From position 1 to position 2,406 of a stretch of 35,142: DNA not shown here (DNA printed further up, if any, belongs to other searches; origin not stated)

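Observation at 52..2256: Single polypeptide fusing diaminopimelate decarboxylase to an M19 dipeptidase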

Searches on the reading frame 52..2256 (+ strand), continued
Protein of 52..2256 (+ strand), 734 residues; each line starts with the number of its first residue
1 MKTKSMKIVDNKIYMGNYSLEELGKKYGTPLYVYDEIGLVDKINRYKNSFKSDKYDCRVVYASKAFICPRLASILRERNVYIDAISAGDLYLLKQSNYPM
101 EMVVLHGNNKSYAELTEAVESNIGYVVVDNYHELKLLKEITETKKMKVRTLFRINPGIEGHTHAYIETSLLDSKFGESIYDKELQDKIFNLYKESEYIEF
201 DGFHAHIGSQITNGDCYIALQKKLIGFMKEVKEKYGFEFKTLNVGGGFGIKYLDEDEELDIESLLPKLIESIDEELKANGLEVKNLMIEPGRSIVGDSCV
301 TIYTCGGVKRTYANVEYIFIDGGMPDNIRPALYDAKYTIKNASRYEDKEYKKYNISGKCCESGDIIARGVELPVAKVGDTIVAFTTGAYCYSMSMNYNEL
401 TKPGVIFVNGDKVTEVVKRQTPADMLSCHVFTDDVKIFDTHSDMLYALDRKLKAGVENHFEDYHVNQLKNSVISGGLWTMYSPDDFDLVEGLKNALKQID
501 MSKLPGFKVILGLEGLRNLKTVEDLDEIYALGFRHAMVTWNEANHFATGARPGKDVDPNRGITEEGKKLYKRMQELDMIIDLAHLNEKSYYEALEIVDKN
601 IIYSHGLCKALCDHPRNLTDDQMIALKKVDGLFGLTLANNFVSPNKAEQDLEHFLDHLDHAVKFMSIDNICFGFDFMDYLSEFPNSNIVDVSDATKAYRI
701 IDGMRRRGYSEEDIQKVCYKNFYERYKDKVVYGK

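Call 50: search_protein_families(library=pfam, proteins=[L032:27-824:+, L032:1205-1642:+, L032:4365-5480:+, L032:5463-6338:-, L032:6446-7426:+, L034:1855-3018:-, L034:3114-4811:+, L035:3730-4443:-, L035:2568-3356:-, L035:6306-6830:-], max_evalue=0.0001)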
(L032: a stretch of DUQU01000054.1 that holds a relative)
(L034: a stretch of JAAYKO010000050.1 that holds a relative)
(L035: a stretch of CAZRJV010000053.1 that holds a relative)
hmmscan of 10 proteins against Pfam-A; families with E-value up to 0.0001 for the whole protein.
L032:27-824:+ (266 aa): 2 families
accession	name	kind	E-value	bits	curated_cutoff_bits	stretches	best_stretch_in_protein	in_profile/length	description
PF13377.12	Peripla_BP_3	-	3.3e-30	105.8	26.5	1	106-262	2-167/167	Periplasmic binding protein-like domain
PF00532.27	Peripla_BP_1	-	3e-12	47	22.2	1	12-240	14-261/281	Periplasmic binding proteins and sugar binding domain of LacI family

L032:1205-1642:+ (146 aa): 1 family
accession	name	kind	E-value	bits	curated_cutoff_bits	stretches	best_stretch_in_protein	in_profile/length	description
PF01048.26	PNP_UDP_1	-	3.6e-33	115.4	25.1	1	1-144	92-233/233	Phosphorylase superfamily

L032:4365-5480:+ (372 aa): 1 family
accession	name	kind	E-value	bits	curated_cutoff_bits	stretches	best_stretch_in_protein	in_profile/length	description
PF02595.20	Gly_kinase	-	5.5e-102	341.9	23.3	1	3-362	1-367/372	Glycerate kinase family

L032:5463-6338:- (291 aa): 0 families

L032:6446-7426:+ (327 aa): 2 families
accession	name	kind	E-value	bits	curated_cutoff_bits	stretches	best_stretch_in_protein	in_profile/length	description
PF03590.20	AsnA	-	3.5e-89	298.9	27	1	12-237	1-227/228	Aspartate-ammonia ligase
PF00152.25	tRNA-synt_2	-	2.6e-08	33.7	25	1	105-308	104-303/308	tRNA synthetases class II (D, K and N)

L034:1855-3018:- (387 aa): 3 families
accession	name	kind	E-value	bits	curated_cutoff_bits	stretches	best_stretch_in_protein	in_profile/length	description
PF00155.27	Aminotran_1_2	-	2e-70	238.2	19.7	1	26-376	1-360/361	Aminotransferase class I and II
PF00266.25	Aminotran_5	-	1.2e-09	38.1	21.5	1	72-198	48-175/371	Aminotransferase class-V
PF01053.26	Cys_Met_Meta_PP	-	4.7e-06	25.9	27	1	88-199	69-174/381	Cys/Met metabolism PLP-dependent enzyme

L034:3114-4811:+ (566 aa): 0 families

L035:3730-4443:- (237 aa): 2 families
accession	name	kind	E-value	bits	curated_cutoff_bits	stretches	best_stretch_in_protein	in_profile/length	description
PF12146.15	Hydrolase_4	-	5.6e-08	32.8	27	0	18-80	54-115/239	Serine aminopeptidase, S33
PF00326.27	Peptidase_S9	-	2.8e-06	27.4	22.6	1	25-164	47-183/213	Prolyl oligopeptidase family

L035:2568-3356:- (262 aa): 3 families
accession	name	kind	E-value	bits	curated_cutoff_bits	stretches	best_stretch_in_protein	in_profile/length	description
PF01936.24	NYN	-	9.5e-28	98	24.2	1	8-152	1-145/145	NYN domain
PF00637.26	Clathrin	-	6.2e-05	23.2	29.6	0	176-214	19-57/143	Region in Clathrin and VPS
PF12872.13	OST-HTH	-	8.4e-05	22.8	23.8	0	182-228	8-49/71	OST-HTH/LOTUS domain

L035:6306-6830:- (174 aa): 0 families

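Call 55: predict_structure(alignment_id=A1)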
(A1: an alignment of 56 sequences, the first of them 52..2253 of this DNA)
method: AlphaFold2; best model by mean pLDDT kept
length: 734 residues; sequences in the alignment: 56
mean_pLDDT: 92.0   pTM: 0.63
mean pLDDT of the five models: 92.0, 89.6, 89.5, 88.6, 88.2
residues with pLDDT >= 90: 577; 70-90: 122; 50-70: 31; < 50: 4
segments of 3 or more residues with pLDDT < 50: 163-165
pLDDT, mean of each block of 10 residues (from residue 1): 96 98 98 98 97 97 96 98 95 96 92 94 96 97 97 84 52 80 94 97 90 90 95 96 93 90 96 97 96 95 97 96 93 91 94 94 92 96 95 92 97 97 81 80 89 89 86 93 88 93 92 91 94 92 86 70 95 97 94 96 97 95 97 95 93 98 98 76 70 89 93 96 96 83
secondary structure, 60 per line:
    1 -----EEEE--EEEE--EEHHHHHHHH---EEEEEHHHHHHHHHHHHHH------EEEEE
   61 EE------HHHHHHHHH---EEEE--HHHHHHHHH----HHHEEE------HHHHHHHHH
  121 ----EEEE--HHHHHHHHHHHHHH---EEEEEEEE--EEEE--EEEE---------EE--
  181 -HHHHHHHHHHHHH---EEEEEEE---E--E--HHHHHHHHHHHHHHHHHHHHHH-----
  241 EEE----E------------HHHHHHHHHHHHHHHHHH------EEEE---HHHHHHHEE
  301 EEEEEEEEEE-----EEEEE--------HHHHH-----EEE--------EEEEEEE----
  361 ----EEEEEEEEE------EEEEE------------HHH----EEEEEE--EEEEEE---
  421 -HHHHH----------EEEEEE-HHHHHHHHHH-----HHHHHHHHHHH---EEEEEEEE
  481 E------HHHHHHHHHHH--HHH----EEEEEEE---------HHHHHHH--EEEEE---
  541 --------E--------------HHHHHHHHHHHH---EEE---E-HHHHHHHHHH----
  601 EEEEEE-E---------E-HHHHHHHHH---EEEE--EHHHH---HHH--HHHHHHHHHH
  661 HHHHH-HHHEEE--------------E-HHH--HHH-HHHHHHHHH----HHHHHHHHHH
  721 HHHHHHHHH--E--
elements in order (helices of 4 or more, strands of 3 or more residues): E6-9 E12-15 H20-27 E31-35 H36-49 E56-62 H69-77 E81-84 H87-95 E103-105 H112-120 E125-128 H131-144 E148-155 E158-161 E164-167 H182-194 E198-204 H214-235 E241-243 H261-278 E285-288 H292-298 E299-310 E316-320 H329-333 E339-341 E350-356 E365-373 E380-384 E404-409 E412-417 H422-426 E437-442 H444-453 H459-469 E473-481 H488-498 E508-514 H524-530 E533-537 H564-575 E579-581 H587-596 E601-606 H620-628 E632-635 H639-642 H651-665 E670-672 H698-706 H711-729

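Call 61: fold_search(model_id=the predicted structure, library=pdb)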
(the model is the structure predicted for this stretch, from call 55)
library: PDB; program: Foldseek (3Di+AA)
matches with E <= 10: 1470; with E <= 0.001: 291
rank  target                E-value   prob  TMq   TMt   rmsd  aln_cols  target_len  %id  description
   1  5x7n_B                2.5e-44  1.00  0.56  0.92   1.9       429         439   32  Crystal structure of meso-diaminopimelate decarboxylase (DAPDC) from Corynebacterium glutamicum (released 2018-01-10)
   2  5x7n_A                4.1e-44  1.00  0.56  0.92   1.9       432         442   31  Crystal structure of meso-diaminopimelate decarboxylase (DAPDC) from Corynebacterium glutamicum (released 2018-01-10)
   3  1tuf_A                4.4e-43  1.00  0.55  0.92   2.3       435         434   32  Crystal structure of Diaminopimelate Decarboxylase from m. jannaschi (released 2004-07-20)
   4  5x7m_A                5.8e-43  1.00  0.56  0.92   1.9       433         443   31  Crystal structure of meso-diaminopimelate decarboxylase (DAPDC) from Corynebacterium glutamicum (released 2018-01-10)
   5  1twi_A                3.8e-42  1.00  0.55  0.92   2.3       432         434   33  Crystal structure of Diaminopimelate Decarboxylase from m. jannaschii in co-complex with L-lysine (released 2004-07-27)
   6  1hkw_A                2.6e-41  1.00  0.56  0.90   2.3       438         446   35  MYCOBACTERIUM DIAMINOPIMELATE DICARBOXYLASE (LysA) (released 2003-03-18)
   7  1hkw_B                6.2e-41  1.00  0.56  0.91   2.3       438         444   35  MYCOBACTERIUM DIAMINOPIMELATE DICARBOXYLASE (LysA) (released 2003-03-18)
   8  2p3e_A                3.9e-37  1.00  0.51  0.93   2.3       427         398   32  Crystal structure of AQ1208 from Aquifex aeolicus (released 2007-05-01)
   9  2p3e_B                5.4e-37  1.00  0.52  0.94   1.8       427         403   31  Crystal structure of AQ1208 from Aquifex aeolicus (released 2007-05-01)
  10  3vab_A                2.1e-35  1.00  0.53  0.91   3.3       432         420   25  Crystal structure of Diaminopimelate decarboxylase from Brucella melitensis bound to PLP (released 2012-01-18)
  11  4xg1_C                3.7e-35  1.00  0.51  0.89   2.9       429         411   27  Psychromonas ingrahamii diaminopimelate decarboxylase with LLP (released 2016-03-09)
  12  4xg1_D                1.7e-34  1.00  0.51  0.91   2.7       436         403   26  Psychromonas ingrahamii diaminopimelate decarboxylase with LLP (released 2016-03-09)
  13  4xg1_B                4.9e-34  1.00  0.53  0.91   2.8       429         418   28  Psychromonas ingrahamii diaminopimelate decarboxylase with LLP (released 2016-03-09)
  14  2qgh                  4.9e-34  1.00  0.50  0.92   2.6       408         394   29  Crystal structure of diaminopimelate decarboxylase from Helicobacter pylori complexed with L-lysine (released 2008-05-27)
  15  9cpz_A                1.1e-33  1.00  0.53  0.80   3.5       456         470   21  C387S variant of D-ornithine/D-lysine decarboxylase complexed with PMP and 4-guanidinobutanal (released 2025-08-06)
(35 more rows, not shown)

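Call 75: search_protein_families(library=pfam, proteins=[L008:7574-8170:+, L012:16392-17030:+, L025:15922-17232:+, L025:17240-18175:+, L014:8752-9447:+, L024:14739-15119:+], max_evalue=0.001)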
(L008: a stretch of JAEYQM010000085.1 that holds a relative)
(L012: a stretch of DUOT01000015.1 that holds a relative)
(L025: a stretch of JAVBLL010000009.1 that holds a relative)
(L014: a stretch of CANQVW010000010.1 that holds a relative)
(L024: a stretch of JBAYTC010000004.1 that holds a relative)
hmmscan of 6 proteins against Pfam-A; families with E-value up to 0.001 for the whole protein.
L008:7574-8170:+ (199 aa): 1 family
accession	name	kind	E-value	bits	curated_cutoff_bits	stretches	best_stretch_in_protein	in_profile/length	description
PF02677.20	QueH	-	2.5e-64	217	23.5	1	23-192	1-174/175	Epoxyqueuosine reductase QueH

L012:16392-17030:+ (213 aa): 1 family
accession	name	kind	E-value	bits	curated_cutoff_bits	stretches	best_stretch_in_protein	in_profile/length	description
PF02677.20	QueH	-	6.6e-69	231.9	23.5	1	32-202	1-175/175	Epoxyqueuosine reductase QueH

L025:15922-17232:+ (437 aa): 4 families
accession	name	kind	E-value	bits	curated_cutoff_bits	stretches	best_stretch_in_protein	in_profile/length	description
PF01053.26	Cys_Met_Meta_PP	-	9.4e-119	396.8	27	1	19-432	1-380/381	Cys/Met metabolism PLP-dependent enzyme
PF00155.27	Aminotran_1_2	-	2.2e-05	24.3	19.7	1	90-195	68-186/361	Aminotransferase class I and II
PF01041.23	DegT_DnrJ_EryC1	-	7.1e-05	22.6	19.8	1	71-199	23-150/360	DegT/DnrJ/EryC1/StrS aminotransferase family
PF00266.25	Aminotran_5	-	0.00013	21.5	21.5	1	102-219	79-201/371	Aminotransferase class-V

L025:17240-18175:+ (312 aa): 1 family
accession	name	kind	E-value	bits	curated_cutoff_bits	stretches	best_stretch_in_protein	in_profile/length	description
PF04204.22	HTS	-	3.6e-131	437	27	1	2-295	1-298/298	Homoserine O-succinyltransferase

L014:8752-9447:+ (232 aa): 1 family
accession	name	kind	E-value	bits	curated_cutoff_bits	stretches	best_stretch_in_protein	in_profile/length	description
PF02585.22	PIG-L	-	3.9e-21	76.3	28.2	1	5-126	1-128/129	GlcNAc-PI de-N-acetylase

L024:14739-15119:+ (127 aa): 1 family
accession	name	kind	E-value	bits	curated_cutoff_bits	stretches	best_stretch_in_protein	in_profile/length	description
PF13630.11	SdpI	-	5.9e-20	71.6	28.2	1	32-109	3-70/71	SdpI/YfhL protein family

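Call 83: find_encoding_contigs(protein=window:52-2256:+, flank=6000, max_places=4)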
Protein window:52-2256:+ (734 aa): no gene with exactly this product is on record in the collection.

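Call 84: find_encoding_contigs(protein=P0001, flank=8000, max_places=3)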
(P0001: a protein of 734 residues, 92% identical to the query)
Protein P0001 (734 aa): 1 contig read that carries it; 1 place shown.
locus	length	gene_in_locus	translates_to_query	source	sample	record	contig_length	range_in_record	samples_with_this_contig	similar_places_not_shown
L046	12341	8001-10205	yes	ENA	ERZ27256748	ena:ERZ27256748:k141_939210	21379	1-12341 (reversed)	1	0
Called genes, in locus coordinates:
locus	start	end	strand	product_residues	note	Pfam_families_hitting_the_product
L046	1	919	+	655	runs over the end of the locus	PF09972:DUF2207, PF20990:DUF2207_C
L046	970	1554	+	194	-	PF04011:LemA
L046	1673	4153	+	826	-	PF13676:TIR_2, PF19789:DUF6273 (faint)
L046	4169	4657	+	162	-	-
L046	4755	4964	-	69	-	PF01197:Ribosomal_L31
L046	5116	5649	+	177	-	PF00583:Acetyltransf_1, PF13673:Acetyltransf_10, PF13508:Acetyltransf_7, PF08445:FR47 (weak)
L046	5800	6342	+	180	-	PF00265:TK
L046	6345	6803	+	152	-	PF00383:dCMP_cyt_deam_1, PF14437:MafB19-deam, PF14439:Bd3614-deam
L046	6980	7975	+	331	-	PF01207:Dus, PF01180:DHO_dh (faint), PF00977:His_biosynth (weak)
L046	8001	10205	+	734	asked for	PF00278:Orn_DAP_Arg_deC, PF02784:Orn_Arg_deC_N, PF01244:Peptidase_M19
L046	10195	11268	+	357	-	PF00144:Beta-lactamase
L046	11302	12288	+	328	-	PF13527:Acetyltransf_9 (faint), PF13673:Acetyltransf_10 (weak), PF00583:Acetyltransf_1, PF13508:Acetyltransf_7 (weak), PF08445:FR47 (faint), PF00583:Acetyltransf_1, PF13508:Acetyltransf_7 (weak)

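Call 86: find_related_loci(query=L031:10001-10888:+, collection=genome_contigs, flank=8000)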
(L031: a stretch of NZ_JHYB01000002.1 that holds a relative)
Query L031:10001-10888:+ (296 aa) in genome_contigs; peptide patterns used: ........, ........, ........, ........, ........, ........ (x = any residue, [..] = any of these).
79 stretches matched a pattern; 2 encode a relative of the query (tblastn E <= 1e-3); 2 distinct loci.
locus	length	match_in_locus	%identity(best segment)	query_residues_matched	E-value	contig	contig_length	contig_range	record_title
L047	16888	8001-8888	100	1-296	0e+0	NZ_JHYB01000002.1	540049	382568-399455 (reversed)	Haploplasma modicum ATCC 29102 T352DRAFT_scaffold00001.1_C, whole genome shotgun sequence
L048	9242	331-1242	28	1-288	3e-39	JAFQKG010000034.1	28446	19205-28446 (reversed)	MAG: Erysipelotrichaceae bacterium isolate RGIG1896 Goat_Cecum.Co__c501234, whole genome shotgun sequence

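Call 88: find_related_loci(query=A3, collection=genome_contigs, flank=7000)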
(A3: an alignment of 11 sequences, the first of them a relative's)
Query A3 (296 aa) in genome_contigs; peptide patterns used: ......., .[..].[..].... (x = any residue, [..] = any of these).
310 stretches matched a pattern; 241 encode a relative of the query (tblastn E <= 1e-3); the best 80 are kept; 80 distinct loci.
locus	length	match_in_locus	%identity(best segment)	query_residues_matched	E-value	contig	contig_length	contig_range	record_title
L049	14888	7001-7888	100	1-296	0e+0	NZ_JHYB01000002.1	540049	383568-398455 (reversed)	Haploplasma modicum ATCC 29102 T352DRAFT_scaffold00001.1_C, whole genome shotgun sequence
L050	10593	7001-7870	66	1-290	4e-127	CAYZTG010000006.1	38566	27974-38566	MAG TPA_asm: uncultured Acholeplasmataceae bacterium isolate ERP125879_co1_77 genome assembly, contig: NODE_305_length_3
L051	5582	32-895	65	2-289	9e-126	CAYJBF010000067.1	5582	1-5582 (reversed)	MAG TPA_asm: uncultured Acholeplasmataceae bacterium isolate ERP122455_co3_12 genome assembly, contig: NODE_2250_length_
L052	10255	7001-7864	65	2-289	2e-123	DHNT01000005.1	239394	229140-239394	MAG TPA_asm: Acholeplasmataceae bacterium UBA5409 UBA5409_contig_1263, whole genome shotgun sequence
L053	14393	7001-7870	64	1-290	3e-122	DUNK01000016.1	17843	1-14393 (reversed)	MAG TPA_asm: Acholeplasma sp. isolate AS05jafATM_61 28942_AS05, whole genome shotgun sequence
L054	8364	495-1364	61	1-290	2e-118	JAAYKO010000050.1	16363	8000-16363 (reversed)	MAG: Acholeplasmataceae bacterium isolate AS10tlH2TH_55 177383_AS10, whole genome shotgun sequence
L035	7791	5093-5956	64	2-289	6e-117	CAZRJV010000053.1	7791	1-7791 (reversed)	MAG TPA_asm: uncultured Acholeplasmataceae bacterium isolate ERP125879_co1_18 genome assembly, contig: NODE_4592_length_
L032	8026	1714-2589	62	1-292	6e-114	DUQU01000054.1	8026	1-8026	MAG TPA_asm: Acholeplasmataceae bacterium isolate AS08sgBPME_432 278695_AS08, whole genome shotgun sequence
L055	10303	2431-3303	57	2-288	8e-106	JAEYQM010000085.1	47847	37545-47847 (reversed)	MAG: Bacillota bacterium isolate OH_CBB_236 k127_373098, whole genome shotgun sequence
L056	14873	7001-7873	55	2-288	1e-101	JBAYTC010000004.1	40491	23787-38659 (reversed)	MAG: Bacilli bacterium isolate SO_2016_LW2_88 scaffold01583_LW138R_2016, whole genome shotgun sequence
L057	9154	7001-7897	52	1-295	2e-101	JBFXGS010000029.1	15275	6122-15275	MAG: Bacilli bacterium isolate CA_2019_TPIn_169 NODE_13329_length_15275_cov_5.742672_TPIn, whole genome shotgun sequence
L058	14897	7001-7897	52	1-295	4e-101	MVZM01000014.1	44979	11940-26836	MAG: Tenericutes bacterium ADurb.BinA124 BWY97_contig000014, whole genome shotgun sequence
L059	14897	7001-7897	51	1-295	2e-100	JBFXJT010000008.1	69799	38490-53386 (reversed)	MAG: Bacilli bacterium isolate CA_2019_TPIn_58 NODE_1310_length_69799_cov_21.468696_TPIn, whole genome shotgun sequence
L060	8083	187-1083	53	1-294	8e-100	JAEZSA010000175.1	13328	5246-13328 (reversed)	MAG: Bacillota bacterium isolate OH_PDB_211 k127_858602, whole genome shotgun sequence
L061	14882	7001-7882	51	1-290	1e-98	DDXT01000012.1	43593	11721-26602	MAG TPA_asm: Bacillales bacterium UBA2253 UBA2253_contig_12280, whole genome shotgun sequence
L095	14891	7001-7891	44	1-295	5e-79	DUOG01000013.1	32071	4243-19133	MAG TPA_asm: Acholeplasmataceae bacterium isolate AS08sgBPME_156 19813_AS08, whole genome shotgun sequence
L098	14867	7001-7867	46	1-290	4e-77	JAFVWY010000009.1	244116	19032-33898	MAG: Bacilli bacterium isolate RGIG5470 Sheep_Colon-5__c104257, whole genome shotgun sequence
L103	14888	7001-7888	42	1-288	8e-71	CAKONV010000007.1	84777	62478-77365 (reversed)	MAG: uncultured Bacilli bacterium isolate REFINED_METABAT215_TOP10_CONTIGS_1500_ASSEMBLY_K77_MERGED__Hadza_MoBio_hadza-E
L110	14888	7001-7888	40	1-286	3e-63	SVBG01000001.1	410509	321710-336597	MAG: Erysipelotrichaceae bacterium isolate SIG222 NODE_14_length_410509_cov_9.107456, whole genome shotgun sequence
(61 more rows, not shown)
